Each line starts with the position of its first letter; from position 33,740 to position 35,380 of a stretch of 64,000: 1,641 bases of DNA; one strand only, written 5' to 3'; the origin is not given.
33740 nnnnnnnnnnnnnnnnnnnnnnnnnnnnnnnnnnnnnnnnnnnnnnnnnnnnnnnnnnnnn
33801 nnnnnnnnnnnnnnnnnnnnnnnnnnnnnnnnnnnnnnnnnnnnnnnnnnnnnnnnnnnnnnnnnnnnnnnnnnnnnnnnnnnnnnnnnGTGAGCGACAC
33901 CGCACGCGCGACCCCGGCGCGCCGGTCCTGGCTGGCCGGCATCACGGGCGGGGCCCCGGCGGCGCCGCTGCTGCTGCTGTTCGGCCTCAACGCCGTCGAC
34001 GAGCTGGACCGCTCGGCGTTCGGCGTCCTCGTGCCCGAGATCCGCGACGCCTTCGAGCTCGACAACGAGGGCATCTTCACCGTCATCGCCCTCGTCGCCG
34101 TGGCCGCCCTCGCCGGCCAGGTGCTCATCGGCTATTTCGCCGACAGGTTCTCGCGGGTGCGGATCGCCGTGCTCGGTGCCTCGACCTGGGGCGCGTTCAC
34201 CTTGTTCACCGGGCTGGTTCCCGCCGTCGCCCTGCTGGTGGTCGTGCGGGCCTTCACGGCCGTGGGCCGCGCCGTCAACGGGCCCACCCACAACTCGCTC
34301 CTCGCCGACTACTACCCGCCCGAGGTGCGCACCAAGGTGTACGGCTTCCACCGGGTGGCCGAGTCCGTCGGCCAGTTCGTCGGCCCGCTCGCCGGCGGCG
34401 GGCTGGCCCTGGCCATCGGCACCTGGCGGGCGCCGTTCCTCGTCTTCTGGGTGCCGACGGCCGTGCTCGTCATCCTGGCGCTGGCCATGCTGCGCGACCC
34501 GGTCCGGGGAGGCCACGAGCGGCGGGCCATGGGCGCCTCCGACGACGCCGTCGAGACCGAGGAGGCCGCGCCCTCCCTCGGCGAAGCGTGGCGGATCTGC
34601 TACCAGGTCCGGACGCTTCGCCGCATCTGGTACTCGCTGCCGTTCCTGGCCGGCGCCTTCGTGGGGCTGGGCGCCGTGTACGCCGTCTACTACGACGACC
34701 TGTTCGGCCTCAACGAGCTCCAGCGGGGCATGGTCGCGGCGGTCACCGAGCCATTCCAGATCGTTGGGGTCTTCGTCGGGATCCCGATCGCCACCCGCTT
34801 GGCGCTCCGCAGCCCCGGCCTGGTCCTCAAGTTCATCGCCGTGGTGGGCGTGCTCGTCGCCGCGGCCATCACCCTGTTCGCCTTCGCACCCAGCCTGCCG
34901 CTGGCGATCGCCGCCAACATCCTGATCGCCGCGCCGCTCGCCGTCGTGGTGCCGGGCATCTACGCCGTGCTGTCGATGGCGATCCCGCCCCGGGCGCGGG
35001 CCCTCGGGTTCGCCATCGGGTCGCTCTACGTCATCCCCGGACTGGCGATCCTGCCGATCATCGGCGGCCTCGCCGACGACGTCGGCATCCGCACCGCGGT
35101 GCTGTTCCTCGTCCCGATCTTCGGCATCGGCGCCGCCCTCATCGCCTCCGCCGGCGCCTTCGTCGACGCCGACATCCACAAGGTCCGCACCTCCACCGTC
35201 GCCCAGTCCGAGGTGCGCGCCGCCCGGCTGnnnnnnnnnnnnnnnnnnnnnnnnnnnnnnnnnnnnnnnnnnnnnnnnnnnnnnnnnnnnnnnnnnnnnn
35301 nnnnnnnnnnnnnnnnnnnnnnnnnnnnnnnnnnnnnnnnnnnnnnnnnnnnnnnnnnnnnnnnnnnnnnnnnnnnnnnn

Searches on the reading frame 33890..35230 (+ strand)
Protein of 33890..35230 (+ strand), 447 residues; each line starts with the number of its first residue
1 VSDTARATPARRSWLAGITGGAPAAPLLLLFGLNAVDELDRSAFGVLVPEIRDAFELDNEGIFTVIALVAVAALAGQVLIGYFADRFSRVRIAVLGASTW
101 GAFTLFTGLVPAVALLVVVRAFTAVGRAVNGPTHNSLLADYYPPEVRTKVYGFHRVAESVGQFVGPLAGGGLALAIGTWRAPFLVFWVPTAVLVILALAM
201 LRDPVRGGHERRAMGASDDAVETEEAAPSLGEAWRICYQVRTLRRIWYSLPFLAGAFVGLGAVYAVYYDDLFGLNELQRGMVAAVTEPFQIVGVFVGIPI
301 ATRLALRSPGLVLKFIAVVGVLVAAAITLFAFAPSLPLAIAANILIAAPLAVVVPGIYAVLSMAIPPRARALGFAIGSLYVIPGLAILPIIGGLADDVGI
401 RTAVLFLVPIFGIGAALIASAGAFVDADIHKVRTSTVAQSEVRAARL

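Call 15: search_solved_structures(query=window:33890-35200:+, max_evalue=0.01)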
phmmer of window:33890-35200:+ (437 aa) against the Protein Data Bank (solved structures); distinct sequences matched with E-value up to 0.01: 16.
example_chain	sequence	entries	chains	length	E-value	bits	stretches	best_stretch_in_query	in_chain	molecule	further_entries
6e8j_A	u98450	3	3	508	3.4e-13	52.6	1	27-177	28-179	Major facilitator family transporter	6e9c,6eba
7yub_R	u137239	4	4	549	3.7e-09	39.3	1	4-200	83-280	Sphingosine-1-phosphate transporter SPNS2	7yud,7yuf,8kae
8qv5_A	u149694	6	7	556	3.8e-09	39.2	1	4-200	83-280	Sphingosine-1-phosphate transporter SPNS2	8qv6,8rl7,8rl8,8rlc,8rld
8jhr_A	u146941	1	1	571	4e-09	39.1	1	4-200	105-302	Sphingosine-1-phosphate transporter SPNS2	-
9boi_A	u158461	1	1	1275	9e-09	38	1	23-213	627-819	mVenus,Maltose/maltodextrin-binding periplasmic protein,Protein spinster homolog 1,Designe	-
8g92_A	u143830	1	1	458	1.9e-08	36.9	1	25-200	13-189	Sphingosine-1-phosphate transporter SPNS2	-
8ex4_A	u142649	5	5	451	2.4e-08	36.6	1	26-200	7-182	Sphingosine-1-phosphate transporter SPNS2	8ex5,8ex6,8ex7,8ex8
8ufd_A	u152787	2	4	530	8.2e-07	31.5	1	14-207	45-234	Integral membrane efflux protein EFPA | Efflux pump A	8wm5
9vhd_B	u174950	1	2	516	9.2e-07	31.4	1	27-212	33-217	Putative MFS-type transporter EfpA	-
8x6x_A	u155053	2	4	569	9.7e-07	31.3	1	14-206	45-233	Uncharacterized MFS-type transporter EfpA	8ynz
9bii_A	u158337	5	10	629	1.3e-05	27.6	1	25-206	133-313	Uncharacterized MFS-type transporter EfpA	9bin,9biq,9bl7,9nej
6e9o_B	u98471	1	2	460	4.6e-05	25.8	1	27-416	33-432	D-galactonate transport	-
6e9n_A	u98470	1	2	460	6.7e-05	25.2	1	27-416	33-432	D-galactonate transport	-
8jhq_A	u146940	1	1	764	9.9e-05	24.7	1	4-140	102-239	Sphingosine-1-phosphate transporter SPNS2,GlgA glycogen synthase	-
7d5p_A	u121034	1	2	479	0.00041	22.6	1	47-197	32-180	Drug transporter, putative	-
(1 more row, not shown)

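Call 24: search_protein_representatives(protein=window:33890-35230:+)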
Query: 447 residues. Proteins with E-value up to 0.001 (for the whole library): 9555; up to 1e-10: 1683; up to 1e-30: 308. The best 150 are listed.
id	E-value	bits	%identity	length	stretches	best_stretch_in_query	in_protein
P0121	1.5e-135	468.9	53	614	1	13-446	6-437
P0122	2.2e-126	438.7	50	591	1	8-447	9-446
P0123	4.6e-125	434.4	52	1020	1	11-442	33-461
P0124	5.8e-117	407.7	49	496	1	12-446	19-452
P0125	2.1e-114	399.3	57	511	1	100-443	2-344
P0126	5.7e-114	397.8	48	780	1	13-446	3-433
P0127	7.6e-114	397.4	48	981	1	15-446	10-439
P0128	9.0e-109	380.7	47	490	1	15-441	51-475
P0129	4.2e-107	375.2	45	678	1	17-447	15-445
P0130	1.4e-105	370.1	44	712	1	13-446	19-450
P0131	2.0e-103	363.1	46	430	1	12-438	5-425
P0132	5.6e-101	355.0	50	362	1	4-359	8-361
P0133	4.3e-99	348.8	51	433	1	107-444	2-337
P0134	1.9e-98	346.7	44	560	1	13-445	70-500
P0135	5.7e-98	345.1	44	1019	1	11-446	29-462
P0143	3.9e-93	329.2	42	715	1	18-445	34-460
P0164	1.0e-71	258.6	39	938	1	18-447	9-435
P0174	4.5e-67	243.3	36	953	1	16-441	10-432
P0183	2.4e-59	217.8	36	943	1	15-447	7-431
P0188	2.1e-58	214.8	38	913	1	42-439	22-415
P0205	1.5e-53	198.7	32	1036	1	18-439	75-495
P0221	1.2e-50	189.1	34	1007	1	3-433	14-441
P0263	3.8e-44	167.8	32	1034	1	19-446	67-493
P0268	2.1e-43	165.3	33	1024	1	18-446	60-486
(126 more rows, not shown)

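Call 33: find_related_loci(query=A3, collection=genome_contigs, flank=8000)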
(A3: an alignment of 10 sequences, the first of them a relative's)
Query A3 (453 aa) in genome_contigs; peptide patterns used: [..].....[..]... (x = any residue, [..] = any of these).
563 stretches matched a pattern; 557 encode a relative of the query (tblastn E <= 1e-3); the best 80 are kept; 80 distinct loci.
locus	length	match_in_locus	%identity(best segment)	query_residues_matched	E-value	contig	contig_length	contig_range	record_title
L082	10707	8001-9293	70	16-444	7e-179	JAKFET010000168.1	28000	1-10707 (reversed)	MAG: Acidimicrobiaceae bacterium isolate LC080 contig-124_1473, whole genome shotgun sequence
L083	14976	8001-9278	71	23-446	2e-178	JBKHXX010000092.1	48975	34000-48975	MAG: Acidimicrobiia bacterium isolate N_bin.3.orig k127_541760, whole genome shotgun sequence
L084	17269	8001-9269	67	20-440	6e-174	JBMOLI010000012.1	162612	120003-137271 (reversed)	MAG: Actinomycetota bacterium isolate Betzabe_MAG020 MAG020_12, whole genome shotgun sequence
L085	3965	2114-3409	72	20-449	7e-177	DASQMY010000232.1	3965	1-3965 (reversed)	MAG TPA_asm: Mycobacteriales bacterium isolate SMAG_U10762 k141_389409, whole genome shotgun sequence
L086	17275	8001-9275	68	20-442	1e-169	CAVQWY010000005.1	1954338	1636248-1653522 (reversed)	MAG: uncultured Microthrixaceae bacterium isolate MFD04212.bin.2.38 genome assembly, contig: contig_742, whole genome sh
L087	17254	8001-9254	66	20-435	5e-169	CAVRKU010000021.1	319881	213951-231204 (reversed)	MAG: uncultured Microthrixaceae bacterium isolate MFD05567.bin.2.233 genome assembly, contig: contig_59625, whole genome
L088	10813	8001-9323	65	4-442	2e-167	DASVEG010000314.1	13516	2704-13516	MAG TPA_asm: Acidimicrobiales bacterium isolate SMAG_U2054 k141_151314, whole genome shotgun sequence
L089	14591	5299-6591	64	11-442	3e-161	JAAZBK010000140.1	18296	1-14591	MAG: Acidimicrobiales bacterium isolate AS06rmzACSIP_577 97595_AS06, whole genome shotgun sequence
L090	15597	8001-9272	64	21-442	4e-159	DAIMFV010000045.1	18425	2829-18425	MAG TPA_asm: Acidimicrobiales bacterium isolate CTOTU2458 NODE_1292_length_18425_cov_4.513881, whole genome shotgun sequ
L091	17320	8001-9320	66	16-444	9e-167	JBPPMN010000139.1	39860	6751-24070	MAG: Acidimicrobiales bacterium isolate BIOS2019_out_072 k131_1061441, whole genome shotgun sequence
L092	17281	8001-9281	58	18-442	2e-155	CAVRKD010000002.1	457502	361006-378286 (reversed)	MAG: uncultured Actinomycetes bacterium isolate MFD01275.bin.1.251 genome assembly, contig: contig_12706, whole genome s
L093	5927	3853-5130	58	18-442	3e-155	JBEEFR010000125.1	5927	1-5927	MAG: Actinomycetota bacterium isolate BP_97 scaffold_182563, whole genome shotgun sequence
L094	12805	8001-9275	67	22-444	2e-153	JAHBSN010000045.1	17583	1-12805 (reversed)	MAG: Actinomycetota bacterium isolate ACE_ACT2 ACT2_45, whole genome shotgun sequence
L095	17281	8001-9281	63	19-440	2e-151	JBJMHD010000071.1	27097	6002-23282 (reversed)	MAG: Acidimicrobiales bacterium isolate 12C18O_168h_50_P10_coass_bin_6 k141_1399551, whole genome shotgun sequence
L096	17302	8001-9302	53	14-445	1e-140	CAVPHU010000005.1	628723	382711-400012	MAG: uncultured Acidimicrobiaceae bacterium isolate MFD09964.bin.1.301 genome assembly, contig: contig_22723, whole geno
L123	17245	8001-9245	47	31-444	5e-108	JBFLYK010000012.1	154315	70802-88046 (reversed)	MAG: Actinomycetota bacterium isolate MAG083 MAG083_12, whole genome shotgun sequence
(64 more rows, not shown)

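Call 45: search_protein_families(library=pfam, proteins=[L123:5416-6639:-, L123:6646-7800:-, L123:7887-9299:+, L123:9361-11304:+, L123:11578-13011:-, L123:13674-15884:+, L123:4843-5403:+], max_evalue=0.001)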
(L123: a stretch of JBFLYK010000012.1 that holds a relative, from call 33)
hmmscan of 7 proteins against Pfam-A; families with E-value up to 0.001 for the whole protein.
L123:5416-6639:- (407 aa): 1 family
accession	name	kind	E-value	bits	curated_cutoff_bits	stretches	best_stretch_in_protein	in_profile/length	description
PF00482.28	T2SSF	-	8.7e-70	232.9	25.2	2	71-194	1-125/125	Type II secretion system (T2SS), protein F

L123:6646-7800:- (384 aa): 4 families
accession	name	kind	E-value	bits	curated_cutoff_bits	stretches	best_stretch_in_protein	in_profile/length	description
PF00437.27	T2SSE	-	1.2e-46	159.5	24.9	1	113-303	93-279/370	Type II/IV secretion system protein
PF13401.12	AAA_22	-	1.1e-06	29.4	27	1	155-241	4-96/130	AAA domain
PF13191.12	AAA_16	-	0.00029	21.8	32.6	1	155-212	24-85/167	AAA ATPase domain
PF13604.12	AAA_30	-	0.00077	19.7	27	0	147-183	9-45/191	AAA domain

L123:7887-9299:+ (470 aa): 3 families
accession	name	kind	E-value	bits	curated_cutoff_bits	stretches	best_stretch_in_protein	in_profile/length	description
PF07690.21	MFS_1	-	3.8e-37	128.5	33.4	1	54-398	3-336/347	Major Facilitator Superfamily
PF03137.26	OATP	-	1.5e-08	33.8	25.8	0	62-131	16-85/545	Organic Anion Transporter Polypeptide (OATP) family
PF00083.30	Sugar_tr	-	5e-07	29.4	22.3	1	85-223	52-193/452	Sugar (and other) transporter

L123:9361-11304:+ (647 aa): 1 family
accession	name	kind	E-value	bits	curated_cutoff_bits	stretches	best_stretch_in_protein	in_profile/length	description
PF13458.12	Peripla_BP_6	-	1e-06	29.1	31.7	1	207-490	22-278/343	Periplasmic binding protein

L123:11578-13011:- (477 aa): 2 families
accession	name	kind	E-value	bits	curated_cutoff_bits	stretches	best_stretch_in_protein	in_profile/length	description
PF18741.7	MTES_1575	-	1.8e-08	34.8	38.2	1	404-475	22-96/96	REase_MTES_1575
PF09407.15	AbiEi_1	-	5.5e-05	23.8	22.2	1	250-315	23-92/142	AbiEi antitoxin C-terminal domain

L123:13674-15884:+ (736 aa): 0 families

L123:4843-5403:+ (186 aa): 1 family
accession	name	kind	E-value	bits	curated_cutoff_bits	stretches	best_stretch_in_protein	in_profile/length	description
PF01814.28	Hemerythrin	-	9.5e-18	65.3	25.3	1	3-123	2-126/127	Hemerythrin HHE cation binding domain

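Call 49: list_cluster_members(proteins=[P0205, P0263, P0268, P0221, P0183, P0174, P0164, P0188, P0143, P0130])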
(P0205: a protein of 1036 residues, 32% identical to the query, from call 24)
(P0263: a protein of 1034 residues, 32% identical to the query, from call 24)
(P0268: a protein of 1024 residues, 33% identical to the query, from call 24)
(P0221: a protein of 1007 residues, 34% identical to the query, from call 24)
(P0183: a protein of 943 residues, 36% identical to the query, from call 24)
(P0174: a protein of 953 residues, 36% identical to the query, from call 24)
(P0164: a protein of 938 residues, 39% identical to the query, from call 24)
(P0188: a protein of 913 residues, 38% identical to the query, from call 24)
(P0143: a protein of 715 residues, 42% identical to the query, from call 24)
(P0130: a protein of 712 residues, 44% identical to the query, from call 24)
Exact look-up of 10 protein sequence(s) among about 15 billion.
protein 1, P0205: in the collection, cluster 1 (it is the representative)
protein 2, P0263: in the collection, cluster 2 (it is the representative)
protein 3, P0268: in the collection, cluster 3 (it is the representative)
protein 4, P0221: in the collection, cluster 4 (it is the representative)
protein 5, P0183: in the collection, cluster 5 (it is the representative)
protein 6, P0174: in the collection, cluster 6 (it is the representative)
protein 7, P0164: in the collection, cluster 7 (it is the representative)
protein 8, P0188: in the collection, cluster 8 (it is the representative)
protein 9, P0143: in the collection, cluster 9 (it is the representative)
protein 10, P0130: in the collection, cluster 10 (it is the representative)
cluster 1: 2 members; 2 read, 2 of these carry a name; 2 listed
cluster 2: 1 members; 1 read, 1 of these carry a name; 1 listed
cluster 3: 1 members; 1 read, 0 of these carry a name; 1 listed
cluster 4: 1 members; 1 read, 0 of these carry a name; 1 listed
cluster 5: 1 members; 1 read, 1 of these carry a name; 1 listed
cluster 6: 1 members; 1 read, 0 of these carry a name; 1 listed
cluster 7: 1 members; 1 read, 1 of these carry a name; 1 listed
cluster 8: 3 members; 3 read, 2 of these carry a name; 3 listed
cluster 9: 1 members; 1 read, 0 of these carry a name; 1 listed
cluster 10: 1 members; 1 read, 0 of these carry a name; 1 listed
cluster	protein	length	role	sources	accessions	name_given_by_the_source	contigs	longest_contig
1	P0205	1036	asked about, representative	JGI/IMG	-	branched-chain amino acid transport system ATP-binding protein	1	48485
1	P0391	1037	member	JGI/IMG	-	ABC-type branched-subunit amino acid transport system ATPase component/sugar phosphate ...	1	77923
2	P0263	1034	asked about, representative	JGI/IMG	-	ABC-type branched-subunit amino acid transport system ATPase component/predicted MFS ...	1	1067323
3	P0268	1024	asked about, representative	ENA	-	-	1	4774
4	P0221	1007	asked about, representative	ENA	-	-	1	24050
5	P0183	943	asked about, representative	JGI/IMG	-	ABC-type branched-subunit amino acid transport system ATPase component/MFS family permease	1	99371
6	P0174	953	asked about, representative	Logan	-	-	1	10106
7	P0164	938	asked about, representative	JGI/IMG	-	branched-chain amino acid transport system ATP-binding protein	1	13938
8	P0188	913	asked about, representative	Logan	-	-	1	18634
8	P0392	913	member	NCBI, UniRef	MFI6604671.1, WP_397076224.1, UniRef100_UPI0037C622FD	MFS transporter [Nonomuraea sp. NPDC050536] | MFS transporter n=1 Tax=Nonomuraea sp. NPDC050536 TaxID=3364366 RepID=UPI0037C622FD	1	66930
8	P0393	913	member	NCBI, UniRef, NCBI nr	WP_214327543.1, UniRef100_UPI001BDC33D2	MFS transporter [Nonomuraea sediminis] | MFS transporter n=1 Tax=Nonomuraea sediminis TaxID=2835864 RepID=UPI001BDC33D2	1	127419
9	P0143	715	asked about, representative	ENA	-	-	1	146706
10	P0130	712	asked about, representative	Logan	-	-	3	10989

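Call 51: find_related_loci(query=A4, collection=genome_contigs, flank=6000)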
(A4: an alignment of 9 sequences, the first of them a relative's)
Query A4 (913 aa) in genome_contigs; peptide patterns used: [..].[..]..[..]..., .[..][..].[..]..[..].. (x = any residue, [..] = any of these).
600 stretches matched a pattern (row limit reached: there are more); 591 encode a relative of the query (tblastn E <= 1e-3); the best 80 are kept; 80 distinct loci.
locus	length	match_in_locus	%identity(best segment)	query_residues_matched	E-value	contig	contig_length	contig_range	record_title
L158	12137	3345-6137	41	25-910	0e+0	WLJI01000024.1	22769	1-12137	MAG: Actinomycetota bacterium isolate UFOp-RH-14apr17-525 RH-14apr17-525-c24, whole genome shotgun sequence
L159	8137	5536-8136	42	26-856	0e+0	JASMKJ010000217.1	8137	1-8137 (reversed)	MAG: Acidimicrobiales bacterium isolate Arabian9_MAG_13 c_000000548106, whole genome shotgun sequence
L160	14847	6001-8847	43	20-913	0e+0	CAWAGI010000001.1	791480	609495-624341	MAG: uncultured Actinomycetes bacterium isolate MFD04944.bin.2.34 genome assembly, contig: contig_10285, whole genome sh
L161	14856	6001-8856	40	19-913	8e-174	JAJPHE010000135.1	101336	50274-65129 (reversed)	MAG: Actinomycetota bacterium isolate Centralia_MAG_137 k107_28902981, whole genome shotgun sequence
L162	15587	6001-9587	44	416-908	4e-55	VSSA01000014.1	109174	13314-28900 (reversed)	Nocardioides sp. BGMRC 2183 Scaffold14_1, whole genome shotgun sequence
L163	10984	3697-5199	42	418-905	2e-49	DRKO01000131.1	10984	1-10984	MAG TPA_asm: Chloroflexota bacterium isolate HyVt-442 HyVt-442_k145_1352089, whole genome shotgun sequence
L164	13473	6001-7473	30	399-900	9e-49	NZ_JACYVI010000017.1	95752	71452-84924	Pseudomonas sp. CFBP 13711 strain CFBP13711 CFBP1371117, whole genome shotgun sequence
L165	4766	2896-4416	28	417-899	5e-48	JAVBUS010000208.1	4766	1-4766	MAG: Eubacteriales bacterium isolate EPI_MAG_00285 c_000011787902, whole genome shotgun sequence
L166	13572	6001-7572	28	373-899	2e-47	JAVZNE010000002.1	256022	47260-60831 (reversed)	MAG: Candidatus Bathyarchaeia archaeon isolate DRTY-6_201912_bins_43 DRTY-6_201912_bins_43_scaffold_2, whole genome shot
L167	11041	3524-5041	30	418-907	4e-47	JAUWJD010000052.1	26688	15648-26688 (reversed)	MAG: Chloroflexota bacterium isolate CSMAG_2311 CSMAG_2311_k127_3074616_length_26688_cov_17.4876, whole genome shotgun s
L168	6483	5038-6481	39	415-899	5e-45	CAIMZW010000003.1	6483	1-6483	MAG: uncultured actinobacterium isolate Ki2-D3_bin-0682 genome assembly, contig: bin-0682:003/149, whole genome shotgun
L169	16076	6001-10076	45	408-912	1e-44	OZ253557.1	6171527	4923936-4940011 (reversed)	MAG: Alphaproteobacteria bacterium isolate 076c979e-b32e-4df2-94ec-b05dd2327168 genome assembly, chromosome: 1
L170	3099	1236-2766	40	415-901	9e-45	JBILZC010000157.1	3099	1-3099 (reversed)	MAG: Terrimicrobiaceae bacterium isolate ME2019-04-24_3300042353_group8_bin52 Rohwer_bin2613_scaffold_18621_c1, whole ge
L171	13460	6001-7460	41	419-900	2e-43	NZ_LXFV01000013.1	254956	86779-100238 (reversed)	Pectobacterium peruviense strain IFB5232 contig_20, whole genome shotgun sequence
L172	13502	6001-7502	35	412-899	2e-43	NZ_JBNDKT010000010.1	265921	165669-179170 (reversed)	Paraburkholderia sp. GAS448 Ga0573068_010, whole genome shotgun sequence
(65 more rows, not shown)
